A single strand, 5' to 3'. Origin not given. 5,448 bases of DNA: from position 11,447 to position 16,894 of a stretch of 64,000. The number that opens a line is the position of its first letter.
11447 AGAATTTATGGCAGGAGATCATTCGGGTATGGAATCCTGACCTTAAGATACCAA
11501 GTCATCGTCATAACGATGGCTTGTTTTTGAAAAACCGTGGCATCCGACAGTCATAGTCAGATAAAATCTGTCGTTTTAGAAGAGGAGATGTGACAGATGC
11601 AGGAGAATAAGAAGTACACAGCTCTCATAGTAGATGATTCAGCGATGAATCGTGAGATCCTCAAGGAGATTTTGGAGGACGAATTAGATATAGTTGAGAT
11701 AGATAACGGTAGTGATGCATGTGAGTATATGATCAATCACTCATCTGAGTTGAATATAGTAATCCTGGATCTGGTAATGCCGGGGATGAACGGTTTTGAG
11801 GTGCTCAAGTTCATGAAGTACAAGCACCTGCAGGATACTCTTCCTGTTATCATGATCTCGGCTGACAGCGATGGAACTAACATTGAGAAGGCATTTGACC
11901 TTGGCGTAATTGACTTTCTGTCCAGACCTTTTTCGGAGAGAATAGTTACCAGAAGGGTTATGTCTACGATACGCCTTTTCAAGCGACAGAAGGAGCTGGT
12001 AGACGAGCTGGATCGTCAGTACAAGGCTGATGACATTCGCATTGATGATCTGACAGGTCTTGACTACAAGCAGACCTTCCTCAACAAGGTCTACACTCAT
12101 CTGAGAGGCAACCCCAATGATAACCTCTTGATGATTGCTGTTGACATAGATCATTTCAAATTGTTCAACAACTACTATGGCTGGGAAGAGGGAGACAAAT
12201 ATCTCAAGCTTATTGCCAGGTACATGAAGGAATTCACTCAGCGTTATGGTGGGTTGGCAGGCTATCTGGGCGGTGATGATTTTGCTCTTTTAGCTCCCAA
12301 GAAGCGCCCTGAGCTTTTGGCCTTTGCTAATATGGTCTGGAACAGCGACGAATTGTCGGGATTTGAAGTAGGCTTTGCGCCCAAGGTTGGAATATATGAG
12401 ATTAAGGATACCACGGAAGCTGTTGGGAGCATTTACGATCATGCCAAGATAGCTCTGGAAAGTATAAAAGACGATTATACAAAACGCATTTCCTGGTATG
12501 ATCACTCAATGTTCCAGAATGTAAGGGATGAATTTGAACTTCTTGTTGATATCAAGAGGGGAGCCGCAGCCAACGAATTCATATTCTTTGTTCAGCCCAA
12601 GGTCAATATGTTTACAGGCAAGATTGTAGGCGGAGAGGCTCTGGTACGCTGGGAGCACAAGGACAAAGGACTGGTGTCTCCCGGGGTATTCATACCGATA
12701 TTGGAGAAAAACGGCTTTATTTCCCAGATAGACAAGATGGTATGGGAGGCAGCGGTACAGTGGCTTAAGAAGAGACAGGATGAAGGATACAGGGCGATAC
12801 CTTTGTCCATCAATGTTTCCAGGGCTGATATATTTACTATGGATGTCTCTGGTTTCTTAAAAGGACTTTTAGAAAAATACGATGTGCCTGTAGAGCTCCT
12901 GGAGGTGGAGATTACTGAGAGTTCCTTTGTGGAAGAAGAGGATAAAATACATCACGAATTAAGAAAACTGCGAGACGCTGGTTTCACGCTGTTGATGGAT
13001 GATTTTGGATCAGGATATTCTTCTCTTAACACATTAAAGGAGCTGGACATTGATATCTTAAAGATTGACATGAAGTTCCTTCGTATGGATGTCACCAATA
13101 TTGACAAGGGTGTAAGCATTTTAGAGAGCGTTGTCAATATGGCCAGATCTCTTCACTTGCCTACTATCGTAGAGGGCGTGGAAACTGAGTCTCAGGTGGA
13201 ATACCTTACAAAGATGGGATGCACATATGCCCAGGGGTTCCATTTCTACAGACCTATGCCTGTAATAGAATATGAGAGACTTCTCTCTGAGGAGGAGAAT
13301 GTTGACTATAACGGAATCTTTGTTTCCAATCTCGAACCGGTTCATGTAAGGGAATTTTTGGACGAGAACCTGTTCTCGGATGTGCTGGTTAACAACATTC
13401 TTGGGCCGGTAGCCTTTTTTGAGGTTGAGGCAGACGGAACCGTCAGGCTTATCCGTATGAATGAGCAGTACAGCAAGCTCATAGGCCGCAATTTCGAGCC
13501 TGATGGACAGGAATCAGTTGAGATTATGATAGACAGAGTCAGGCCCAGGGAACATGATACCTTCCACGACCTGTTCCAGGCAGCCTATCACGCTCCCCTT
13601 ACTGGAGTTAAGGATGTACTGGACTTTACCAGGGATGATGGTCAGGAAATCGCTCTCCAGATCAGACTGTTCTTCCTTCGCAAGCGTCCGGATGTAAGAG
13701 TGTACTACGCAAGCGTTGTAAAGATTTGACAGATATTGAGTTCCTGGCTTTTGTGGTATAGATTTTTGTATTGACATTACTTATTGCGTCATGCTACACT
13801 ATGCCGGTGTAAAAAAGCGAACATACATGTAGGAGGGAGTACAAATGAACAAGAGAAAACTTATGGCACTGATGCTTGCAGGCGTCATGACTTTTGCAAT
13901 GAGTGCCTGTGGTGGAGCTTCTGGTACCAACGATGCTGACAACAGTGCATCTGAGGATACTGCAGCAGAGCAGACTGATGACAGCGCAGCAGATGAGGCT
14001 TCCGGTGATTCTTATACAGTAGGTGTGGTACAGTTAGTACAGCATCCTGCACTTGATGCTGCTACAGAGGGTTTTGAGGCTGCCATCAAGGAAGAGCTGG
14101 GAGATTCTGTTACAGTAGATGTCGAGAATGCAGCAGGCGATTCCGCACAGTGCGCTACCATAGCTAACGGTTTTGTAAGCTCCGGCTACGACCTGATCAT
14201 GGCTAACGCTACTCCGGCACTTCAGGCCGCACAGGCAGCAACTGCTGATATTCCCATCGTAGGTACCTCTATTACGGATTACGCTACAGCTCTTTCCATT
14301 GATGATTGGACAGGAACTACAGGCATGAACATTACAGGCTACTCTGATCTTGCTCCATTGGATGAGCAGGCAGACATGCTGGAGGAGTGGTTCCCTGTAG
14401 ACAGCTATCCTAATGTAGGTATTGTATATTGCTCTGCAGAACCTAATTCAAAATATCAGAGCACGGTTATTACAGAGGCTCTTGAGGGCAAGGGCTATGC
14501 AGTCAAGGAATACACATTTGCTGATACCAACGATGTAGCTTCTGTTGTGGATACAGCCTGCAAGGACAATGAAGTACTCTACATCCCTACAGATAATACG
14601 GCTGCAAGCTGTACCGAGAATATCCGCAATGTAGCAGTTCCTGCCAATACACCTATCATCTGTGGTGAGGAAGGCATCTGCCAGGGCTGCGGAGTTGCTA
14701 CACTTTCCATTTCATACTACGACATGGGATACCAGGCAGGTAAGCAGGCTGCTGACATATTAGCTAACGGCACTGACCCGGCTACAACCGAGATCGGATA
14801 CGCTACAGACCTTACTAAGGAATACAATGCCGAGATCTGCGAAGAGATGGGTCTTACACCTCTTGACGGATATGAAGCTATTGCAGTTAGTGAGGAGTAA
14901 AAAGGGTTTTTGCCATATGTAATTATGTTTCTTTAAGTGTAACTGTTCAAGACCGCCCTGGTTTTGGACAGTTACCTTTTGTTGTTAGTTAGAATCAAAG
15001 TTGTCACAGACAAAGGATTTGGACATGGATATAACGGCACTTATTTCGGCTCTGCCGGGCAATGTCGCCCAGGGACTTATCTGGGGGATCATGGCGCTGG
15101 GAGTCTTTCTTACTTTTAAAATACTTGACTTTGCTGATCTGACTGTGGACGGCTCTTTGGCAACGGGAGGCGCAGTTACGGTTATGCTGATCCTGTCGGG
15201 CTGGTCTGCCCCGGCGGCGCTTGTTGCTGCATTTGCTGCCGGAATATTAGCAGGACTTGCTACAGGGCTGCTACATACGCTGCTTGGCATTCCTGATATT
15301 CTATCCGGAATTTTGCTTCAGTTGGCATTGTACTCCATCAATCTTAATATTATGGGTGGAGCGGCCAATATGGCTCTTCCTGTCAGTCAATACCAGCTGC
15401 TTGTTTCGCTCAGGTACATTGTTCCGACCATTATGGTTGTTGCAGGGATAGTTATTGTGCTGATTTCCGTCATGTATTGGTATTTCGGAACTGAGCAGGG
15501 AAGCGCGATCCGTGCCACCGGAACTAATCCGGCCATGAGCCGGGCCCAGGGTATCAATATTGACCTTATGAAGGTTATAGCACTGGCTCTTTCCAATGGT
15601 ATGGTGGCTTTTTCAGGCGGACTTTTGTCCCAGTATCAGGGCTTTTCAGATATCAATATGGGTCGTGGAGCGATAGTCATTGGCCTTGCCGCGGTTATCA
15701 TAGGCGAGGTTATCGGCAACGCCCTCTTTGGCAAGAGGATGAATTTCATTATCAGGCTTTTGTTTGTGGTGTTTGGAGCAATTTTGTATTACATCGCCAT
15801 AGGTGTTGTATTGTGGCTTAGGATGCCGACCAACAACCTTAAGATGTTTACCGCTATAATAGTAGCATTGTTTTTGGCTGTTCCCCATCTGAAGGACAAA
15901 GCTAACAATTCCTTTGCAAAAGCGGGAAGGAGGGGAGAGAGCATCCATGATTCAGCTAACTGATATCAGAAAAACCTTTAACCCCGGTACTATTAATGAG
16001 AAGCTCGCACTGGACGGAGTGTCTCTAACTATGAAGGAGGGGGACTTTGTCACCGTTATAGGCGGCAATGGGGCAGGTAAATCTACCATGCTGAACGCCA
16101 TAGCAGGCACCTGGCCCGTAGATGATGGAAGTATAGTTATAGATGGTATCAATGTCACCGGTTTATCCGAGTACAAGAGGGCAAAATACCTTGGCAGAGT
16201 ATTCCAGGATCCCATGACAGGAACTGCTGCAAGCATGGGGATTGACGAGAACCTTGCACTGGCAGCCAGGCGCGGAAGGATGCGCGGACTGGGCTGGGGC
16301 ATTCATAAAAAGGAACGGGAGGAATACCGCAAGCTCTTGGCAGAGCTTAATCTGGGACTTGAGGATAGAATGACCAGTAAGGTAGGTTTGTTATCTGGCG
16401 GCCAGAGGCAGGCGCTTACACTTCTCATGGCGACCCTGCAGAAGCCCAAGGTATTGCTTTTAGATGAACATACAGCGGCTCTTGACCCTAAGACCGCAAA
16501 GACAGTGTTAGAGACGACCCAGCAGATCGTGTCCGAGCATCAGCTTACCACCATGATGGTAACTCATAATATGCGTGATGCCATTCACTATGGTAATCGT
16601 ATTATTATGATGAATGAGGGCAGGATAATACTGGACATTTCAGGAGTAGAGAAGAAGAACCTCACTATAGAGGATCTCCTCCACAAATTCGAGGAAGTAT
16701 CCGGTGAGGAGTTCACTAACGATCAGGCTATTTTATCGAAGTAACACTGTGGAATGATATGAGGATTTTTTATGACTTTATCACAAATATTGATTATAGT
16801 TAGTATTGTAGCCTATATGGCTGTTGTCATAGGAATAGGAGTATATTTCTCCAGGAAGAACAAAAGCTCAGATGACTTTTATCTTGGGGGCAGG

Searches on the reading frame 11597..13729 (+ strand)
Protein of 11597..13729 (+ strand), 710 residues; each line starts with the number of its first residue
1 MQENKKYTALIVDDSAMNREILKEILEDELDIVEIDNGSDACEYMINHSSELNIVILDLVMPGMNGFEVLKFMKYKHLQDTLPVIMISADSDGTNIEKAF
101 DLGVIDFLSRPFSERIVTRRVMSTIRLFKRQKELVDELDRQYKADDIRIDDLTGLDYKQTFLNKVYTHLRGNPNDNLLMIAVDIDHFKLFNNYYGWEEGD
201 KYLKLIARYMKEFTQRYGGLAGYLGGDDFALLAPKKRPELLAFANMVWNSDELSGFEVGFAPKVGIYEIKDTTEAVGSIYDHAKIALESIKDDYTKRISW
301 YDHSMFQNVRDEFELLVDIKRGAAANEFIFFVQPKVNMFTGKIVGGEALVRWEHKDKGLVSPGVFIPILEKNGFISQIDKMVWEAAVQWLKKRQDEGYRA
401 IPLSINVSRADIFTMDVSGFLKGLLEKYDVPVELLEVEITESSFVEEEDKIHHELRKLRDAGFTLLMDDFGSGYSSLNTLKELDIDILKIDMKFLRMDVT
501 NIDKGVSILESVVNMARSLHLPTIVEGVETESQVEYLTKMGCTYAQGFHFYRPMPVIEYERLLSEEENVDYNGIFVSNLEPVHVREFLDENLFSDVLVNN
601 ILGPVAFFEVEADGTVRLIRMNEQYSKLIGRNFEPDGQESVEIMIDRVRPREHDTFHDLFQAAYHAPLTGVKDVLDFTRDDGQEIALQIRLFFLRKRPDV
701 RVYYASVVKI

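Call 32: search_protein_families(library=pfam, proteins=[window:11597-13729:+], max_evalue=0.00001)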
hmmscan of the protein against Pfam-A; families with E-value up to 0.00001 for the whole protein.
window:11597-13729:+ (710 aa): 3 families
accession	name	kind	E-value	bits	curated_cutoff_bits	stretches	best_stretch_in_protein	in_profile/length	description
PF00563.25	EAL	-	3.5e-61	207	31.3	1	320-553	5-236/236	EAL domain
PF00072.30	Response_reg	-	8.9e-22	77.8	30.2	1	10-117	2-106/111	Response regulator receiver domain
PF00990.26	GGDEF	-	1.2e-16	61.4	23.8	1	149-293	3-157/161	Diguanylate cyclase, GGDEF domain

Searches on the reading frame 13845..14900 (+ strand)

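Call 32: search_protein_families(library=pfam, proteins=[window:13845-14900:+], max_evalue=0.00001)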
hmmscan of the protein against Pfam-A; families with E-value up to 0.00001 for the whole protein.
window:13845-14900:+ (351 aa): 1 family
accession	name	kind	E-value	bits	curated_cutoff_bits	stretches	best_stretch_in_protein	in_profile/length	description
PF04392.18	ABC_sub_bind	-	2.6e-51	175.1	25.9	1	59-338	2-280/293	ABC transporter substrate binding protein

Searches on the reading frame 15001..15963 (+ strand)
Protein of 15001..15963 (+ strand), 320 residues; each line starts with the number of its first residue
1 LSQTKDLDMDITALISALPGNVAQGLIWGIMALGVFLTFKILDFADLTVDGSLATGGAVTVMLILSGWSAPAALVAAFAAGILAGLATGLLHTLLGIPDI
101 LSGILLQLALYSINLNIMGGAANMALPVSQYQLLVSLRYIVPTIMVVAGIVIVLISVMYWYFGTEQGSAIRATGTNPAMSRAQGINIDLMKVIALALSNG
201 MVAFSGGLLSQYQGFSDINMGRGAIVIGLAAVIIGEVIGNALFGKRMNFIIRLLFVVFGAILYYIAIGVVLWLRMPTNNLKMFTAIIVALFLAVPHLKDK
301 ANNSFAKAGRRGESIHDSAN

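Call 6: search_protein_families(library=pfam, proteins=[window:15001-15963:+], max_evalue=0.001)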
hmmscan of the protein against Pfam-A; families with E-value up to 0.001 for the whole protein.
window:15001-15963:+ (320 aa): 1 family
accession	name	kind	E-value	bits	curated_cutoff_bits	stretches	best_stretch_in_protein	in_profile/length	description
PF02653.21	BPD_transp_2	-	2.1e-24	86.5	26.8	1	23-293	7-267/269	Branched-chain amino acid transport system / permease component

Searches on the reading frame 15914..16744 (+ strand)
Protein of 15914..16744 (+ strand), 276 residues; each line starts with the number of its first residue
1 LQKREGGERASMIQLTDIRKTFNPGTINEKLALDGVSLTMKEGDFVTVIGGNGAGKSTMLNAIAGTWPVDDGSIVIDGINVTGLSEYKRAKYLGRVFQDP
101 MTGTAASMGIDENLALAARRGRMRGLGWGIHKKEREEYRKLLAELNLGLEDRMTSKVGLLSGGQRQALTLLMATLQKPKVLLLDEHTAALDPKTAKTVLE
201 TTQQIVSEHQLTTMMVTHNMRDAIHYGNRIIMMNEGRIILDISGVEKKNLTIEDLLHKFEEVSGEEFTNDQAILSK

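Call 6: search_protein_families(library=pfam, proteins=[window:15914-16744:+], max_evalue=0.001)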
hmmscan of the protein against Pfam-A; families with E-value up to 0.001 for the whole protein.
window:15914-16744:+ (276 aa): 5 families
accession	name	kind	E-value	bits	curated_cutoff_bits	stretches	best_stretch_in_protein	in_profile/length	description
PF00005.33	ABC_tran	-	2e-26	93.6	25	1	33-188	1-137/137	ABC transporter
PF02463.25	SMC_N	-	2.2e-09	37.5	40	1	134-232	119-213/220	RecF/RecN/SMC N terminal domain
PF13304.12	AAA_21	-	1.2e-06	29.3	27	0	159-219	237-299/304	AAA domain, putative AbiEii toxin, Type IV TA system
PF09818.15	ABC_ATPase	-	4.6e-06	26.3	23.2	0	181-237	179-250/283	P-loop domain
PF13555.12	AAA_29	-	0.00024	21.2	27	1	33-64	12-43/61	P-loop containing region of AAA domain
